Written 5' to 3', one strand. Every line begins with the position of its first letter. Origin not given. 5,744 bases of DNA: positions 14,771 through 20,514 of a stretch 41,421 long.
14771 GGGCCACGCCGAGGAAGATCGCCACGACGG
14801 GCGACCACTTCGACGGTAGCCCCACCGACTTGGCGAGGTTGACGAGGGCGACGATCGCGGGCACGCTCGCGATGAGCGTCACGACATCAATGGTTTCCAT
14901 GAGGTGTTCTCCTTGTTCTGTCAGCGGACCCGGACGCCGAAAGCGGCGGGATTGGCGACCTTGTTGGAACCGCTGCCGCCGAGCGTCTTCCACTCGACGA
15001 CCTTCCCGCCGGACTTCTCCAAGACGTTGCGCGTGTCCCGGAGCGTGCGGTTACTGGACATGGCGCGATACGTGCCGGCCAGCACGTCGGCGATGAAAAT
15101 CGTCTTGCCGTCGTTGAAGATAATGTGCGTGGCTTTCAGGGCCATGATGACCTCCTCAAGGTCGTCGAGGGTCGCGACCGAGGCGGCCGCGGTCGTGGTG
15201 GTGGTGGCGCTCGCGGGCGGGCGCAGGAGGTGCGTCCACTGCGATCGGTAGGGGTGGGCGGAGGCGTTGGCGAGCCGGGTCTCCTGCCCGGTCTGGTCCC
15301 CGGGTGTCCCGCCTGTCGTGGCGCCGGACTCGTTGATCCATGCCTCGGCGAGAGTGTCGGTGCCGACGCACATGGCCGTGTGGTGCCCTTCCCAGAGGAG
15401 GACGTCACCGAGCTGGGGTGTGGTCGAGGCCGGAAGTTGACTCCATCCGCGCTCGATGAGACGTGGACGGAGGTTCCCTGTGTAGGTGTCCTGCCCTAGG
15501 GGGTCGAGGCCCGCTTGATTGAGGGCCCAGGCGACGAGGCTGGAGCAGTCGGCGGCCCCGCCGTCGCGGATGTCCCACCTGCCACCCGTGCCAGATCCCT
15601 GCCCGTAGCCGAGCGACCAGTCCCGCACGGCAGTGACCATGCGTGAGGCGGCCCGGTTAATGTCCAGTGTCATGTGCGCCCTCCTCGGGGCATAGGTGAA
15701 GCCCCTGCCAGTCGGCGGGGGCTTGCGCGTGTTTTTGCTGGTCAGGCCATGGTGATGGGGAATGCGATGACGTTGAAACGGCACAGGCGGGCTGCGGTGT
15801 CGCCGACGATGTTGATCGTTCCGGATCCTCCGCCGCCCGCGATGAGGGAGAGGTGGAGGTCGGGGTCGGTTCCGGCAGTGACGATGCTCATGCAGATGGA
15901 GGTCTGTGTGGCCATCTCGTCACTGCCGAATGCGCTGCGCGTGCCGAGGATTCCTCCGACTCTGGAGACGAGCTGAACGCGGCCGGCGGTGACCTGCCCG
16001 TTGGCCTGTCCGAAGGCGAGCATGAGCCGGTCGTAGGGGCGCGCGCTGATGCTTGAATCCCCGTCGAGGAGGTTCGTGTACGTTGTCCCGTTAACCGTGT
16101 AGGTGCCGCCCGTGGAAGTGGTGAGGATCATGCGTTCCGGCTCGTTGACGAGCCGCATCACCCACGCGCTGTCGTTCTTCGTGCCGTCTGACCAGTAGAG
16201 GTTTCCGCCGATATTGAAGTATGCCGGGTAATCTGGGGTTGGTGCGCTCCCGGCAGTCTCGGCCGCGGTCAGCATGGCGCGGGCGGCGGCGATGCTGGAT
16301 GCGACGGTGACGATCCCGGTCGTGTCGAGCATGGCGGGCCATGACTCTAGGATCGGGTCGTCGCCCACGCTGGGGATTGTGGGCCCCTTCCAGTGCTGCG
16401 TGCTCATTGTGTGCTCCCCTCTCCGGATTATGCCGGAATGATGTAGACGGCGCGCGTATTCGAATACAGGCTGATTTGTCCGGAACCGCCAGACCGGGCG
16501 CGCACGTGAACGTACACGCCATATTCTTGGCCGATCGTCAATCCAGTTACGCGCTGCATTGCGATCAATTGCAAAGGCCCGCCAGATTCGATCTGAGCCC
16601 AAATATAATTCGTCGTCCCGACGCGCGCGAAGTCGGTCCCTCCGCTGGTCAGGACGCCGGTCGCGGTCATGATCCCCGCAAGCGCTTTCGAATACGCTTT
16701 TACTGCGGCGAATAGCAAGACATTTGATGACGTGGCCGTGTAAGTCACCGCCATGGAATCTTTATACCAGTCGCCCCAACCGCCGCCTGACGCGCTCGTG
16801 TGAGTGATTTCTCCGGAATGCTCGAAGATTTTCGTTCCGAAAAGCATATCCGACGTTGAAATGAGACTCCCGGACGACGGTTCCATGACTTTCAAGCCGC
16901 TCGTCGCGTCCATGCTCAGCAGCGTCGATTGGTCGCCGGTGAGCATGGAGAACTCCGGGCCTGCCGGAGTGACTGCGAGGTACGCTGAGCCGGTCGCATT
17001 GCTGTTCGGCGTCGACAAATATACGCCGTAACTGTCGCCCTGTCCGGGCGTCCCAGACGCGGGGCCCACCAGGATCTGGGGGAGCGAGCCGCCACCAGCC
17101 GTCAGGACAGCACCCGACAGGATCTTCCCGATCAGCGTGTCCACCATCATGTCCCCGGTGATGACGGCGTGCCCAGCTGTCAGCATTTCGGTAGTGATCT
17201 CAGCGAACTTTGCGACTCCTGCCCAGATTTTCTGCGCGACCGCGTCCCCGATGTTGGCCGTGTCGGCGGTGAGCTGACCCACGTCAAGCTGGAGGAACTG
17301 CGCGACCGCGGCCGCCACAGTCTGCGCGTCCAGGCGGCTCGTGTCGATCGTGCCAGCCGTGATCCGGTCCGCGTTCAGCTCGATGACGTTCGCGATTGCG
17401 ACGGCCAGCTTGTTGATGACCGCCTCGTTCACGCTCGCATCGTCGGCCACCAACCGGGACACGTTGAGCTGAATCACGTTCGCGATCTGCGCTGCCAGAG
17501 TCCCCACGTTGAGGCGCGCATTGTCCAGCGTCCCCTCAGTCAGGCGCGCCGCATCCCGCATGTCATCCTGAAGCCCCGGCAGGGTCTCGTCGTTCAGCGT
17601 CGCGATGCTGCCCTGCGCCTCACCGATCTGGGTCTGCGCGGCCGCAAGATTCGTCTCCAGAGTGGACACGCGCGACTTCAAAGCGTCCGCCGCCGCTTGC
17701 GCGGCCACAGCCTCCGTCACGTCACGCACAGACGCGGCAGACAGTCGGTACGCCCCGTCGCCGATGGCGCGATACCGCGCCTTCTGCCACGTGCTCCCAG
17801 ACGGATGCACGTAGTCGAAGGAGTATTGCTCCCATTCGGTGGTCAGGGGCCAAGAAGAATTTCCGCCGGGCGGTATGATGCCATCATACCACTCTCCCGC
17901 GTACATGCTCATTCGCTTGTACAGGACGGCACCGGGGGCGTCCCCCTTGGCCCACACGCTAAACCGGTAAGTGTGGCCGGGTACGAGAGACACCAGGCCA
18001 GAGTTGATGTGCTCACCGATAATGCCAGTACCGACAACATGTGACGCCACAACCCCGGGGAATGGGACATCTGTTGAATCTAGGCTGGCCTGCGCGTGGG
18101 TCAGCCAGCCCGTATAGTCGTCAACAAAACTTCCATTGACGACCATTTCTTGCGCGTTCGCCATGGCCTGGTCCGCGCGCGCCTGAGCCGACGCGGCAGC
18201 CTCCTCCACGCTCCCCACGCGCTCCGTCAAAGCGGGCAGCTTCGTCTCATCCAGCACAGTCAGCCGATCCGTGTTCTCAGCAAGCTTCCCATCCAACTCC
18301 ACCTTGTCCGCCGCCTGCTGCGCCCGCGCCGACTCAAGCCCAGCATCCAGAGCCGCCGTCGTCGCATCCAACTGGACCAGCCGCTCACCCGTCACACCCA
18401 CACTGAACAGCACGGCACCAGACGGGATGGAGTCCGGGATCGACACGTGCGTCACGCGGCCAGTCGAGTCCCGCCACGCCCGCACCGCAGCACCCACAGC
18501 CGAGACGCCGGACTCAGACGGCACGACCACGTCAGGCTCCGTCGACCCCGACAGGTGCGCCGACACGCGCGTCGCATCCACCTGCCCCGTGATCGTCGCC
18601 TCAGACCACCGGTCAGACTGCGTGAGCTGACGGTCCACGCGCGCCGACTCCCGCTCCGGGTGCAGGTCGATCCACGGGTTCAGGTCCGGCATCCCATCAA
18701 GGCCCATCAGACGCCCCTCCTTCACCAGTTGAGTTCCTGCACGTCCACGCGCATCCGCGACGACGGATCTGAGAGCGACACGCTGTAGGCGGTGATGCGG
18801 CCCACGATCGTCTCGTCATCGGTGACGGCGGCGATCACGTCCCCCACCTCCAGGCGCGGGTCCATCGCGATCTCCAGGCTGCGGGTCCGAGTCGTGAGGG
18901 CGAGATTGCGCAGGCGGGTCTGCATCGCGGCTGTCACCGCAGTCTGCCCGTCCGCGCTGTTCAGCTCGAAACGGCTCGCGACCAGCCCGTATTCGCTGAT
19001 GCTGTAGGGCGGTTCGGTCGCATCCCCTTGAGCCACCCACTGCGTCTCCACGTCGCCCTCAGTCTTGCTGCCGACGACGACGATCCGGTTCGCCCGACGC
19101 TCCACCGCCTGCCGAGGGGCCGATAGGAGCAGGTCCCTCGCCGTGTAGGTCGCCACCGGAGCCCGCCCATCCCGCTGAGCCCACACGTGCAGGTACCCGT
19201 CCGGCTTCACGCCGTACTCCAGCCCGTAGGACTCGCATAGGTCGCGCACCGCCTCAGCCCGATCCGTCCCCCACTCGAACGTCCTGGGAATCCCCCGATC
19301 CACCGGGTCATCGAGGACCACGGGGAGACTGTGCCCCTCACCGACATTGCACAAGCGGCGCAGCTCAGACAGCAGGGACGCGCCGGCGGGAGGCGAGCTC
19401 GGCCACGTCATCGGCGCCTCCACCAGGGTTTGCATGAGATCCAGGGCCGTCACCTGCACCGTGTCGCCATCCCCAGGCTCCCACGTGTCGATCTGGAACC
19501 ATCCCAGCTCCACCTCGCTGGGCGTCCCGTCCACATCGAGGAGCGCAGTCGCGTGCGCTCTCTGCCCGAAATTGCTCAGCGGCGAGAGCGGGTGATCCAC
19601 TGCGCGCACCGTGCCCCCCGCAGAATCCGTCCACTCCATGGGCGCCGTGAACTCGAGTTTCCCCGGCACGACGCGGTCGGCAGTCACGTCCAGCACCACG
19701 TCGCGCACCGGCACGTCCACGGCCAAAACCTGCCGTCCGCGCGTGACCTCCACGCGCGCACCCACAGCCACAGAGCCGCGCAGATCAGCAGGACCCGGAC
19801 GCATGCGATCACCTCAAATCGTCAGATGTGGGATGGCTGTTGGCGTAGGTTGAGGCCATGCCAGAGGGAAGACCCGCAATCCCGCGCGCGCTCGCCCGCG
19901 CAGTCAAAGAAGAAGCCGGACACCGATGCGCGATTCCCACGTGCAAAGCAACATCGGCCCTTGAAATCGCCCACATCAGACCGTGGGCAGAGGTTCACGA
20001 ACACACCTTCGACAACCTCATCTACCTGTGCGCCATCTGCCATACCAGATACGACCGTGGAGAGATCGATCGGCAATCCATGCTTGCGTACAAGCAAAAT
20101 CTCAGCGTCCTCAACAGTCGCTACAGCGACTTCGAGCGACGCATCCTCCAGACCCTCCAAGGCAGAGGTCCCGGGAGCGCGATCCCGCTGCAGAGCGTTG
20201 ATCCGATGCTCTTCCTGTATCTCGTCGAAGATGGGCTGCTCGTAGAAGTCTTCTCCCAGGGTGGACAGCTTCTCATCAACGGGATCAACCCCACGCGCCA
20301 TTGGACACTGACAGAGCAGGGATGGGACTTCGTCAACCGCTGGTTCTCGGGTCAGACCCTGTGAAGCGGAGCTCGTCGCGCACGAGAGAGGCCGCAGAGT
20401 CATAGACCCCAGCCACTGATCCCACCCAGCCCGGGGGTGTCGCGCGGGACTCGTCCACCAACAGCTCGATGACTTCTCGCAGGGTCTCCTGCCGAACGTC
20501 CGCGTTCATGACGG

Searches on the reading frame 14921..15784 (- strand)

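Call 22: search_protein_families(library=pfam, proteins=[window:14921-15784:-], max_evalue=0.01)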
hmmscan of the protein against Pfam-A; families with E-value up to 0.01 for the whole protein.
window:14921-15784:- (287 aa): 4 families
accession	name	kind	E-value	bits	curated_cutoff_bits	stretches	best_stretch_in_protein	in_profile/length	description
PF25309.1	ELLD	-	3.3e-17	63.4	27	2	147-203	3-55/175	Endolysin-like domain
PF05382.19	Amidase_5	-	0.00012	22.5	21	1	73-133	23-83/142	Bacteriophage peptidoglycan hydrolase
PF05257.22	CHAP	-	0.0042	18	26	1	77-142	7-69/81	CHAP domain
PF00877.26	NLPC_P60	-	0.0058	17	23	0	76-148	12-80/105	NlpC/P60 family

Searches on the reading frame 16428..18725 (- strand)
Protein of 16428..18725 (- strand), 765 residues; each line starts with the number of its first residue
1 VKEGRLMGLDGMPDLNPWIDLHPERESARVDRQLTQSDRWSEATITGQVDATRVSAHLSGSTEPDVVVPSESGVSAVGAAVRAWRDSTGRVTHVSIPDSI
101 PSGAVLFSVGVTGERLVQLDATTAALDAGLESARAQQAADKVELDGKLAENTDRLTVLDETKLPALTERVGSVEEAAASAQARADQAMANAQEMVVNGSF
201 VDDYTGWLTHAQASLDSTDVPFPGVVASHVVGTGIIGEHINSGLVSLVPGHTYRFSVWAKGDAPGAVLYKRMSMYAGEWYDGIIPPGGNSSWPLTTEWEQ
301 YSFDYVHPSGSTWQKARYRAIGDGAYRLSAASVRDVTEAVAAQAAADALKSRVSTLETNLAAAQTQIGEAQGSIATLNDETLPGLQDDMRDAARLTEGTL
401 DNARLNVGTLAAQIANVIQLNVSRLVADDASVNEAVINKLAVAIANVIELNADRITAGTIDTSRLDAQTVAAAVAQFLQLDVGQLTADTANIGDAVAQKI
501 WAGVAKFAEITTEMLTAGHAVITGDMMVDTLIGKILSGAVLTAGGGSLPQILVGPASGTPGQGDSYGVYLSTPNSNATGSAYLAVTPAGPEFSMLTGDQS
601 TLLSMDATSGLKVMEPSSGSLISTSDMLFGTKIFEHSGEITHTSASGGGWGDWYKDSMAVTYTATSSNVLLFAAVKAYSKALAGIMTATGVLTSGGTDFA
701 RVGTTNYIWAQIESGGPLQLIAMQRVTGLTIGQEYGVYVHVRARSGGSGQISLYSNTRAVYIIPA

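Call 22: search_protein_families(library=pfam, proteins=[window:16428-18725:-], max_evalue=0.01)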
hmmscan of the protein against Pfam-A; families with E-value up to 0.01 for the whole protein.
window:16428-18725:- (765 aa): 1 family
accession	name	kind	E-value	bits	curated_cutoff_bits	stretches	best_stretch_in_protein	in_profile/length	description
PF02018.23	CBM_4_9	-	9.9e-07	29.6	25.9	1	193-316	2-125/136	Carbohydrate binding domain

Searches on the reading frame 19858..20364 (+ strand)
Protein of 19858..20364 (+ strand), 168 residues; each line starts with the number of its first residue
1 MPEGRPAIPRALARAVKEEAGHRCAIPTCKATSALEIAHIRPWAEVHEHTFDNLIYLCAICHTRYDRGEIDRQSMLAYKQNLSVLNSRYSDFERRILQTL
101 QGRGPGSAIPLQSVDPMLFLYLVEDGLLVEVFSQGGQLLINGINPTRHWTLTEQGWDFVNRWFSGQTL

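Call 89: search_protein_families(library=pfam, proteins=[window:19858-20364:+], max_evalue=0.01)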
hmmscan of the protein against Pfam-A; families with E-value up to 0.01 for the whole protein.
window:19858-20364:+ (168 aa): 2 families
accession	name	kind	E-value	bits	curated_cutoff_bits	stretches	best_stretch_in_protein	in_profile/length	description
PF01844.29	HNH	-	2.9e-08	34.2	21.4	1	24-65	4-44/47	HNH endonuclease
PF13391.12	HNH_2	-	1.2e-06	28.7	21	1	24-70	1-63/66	HNH endonuclease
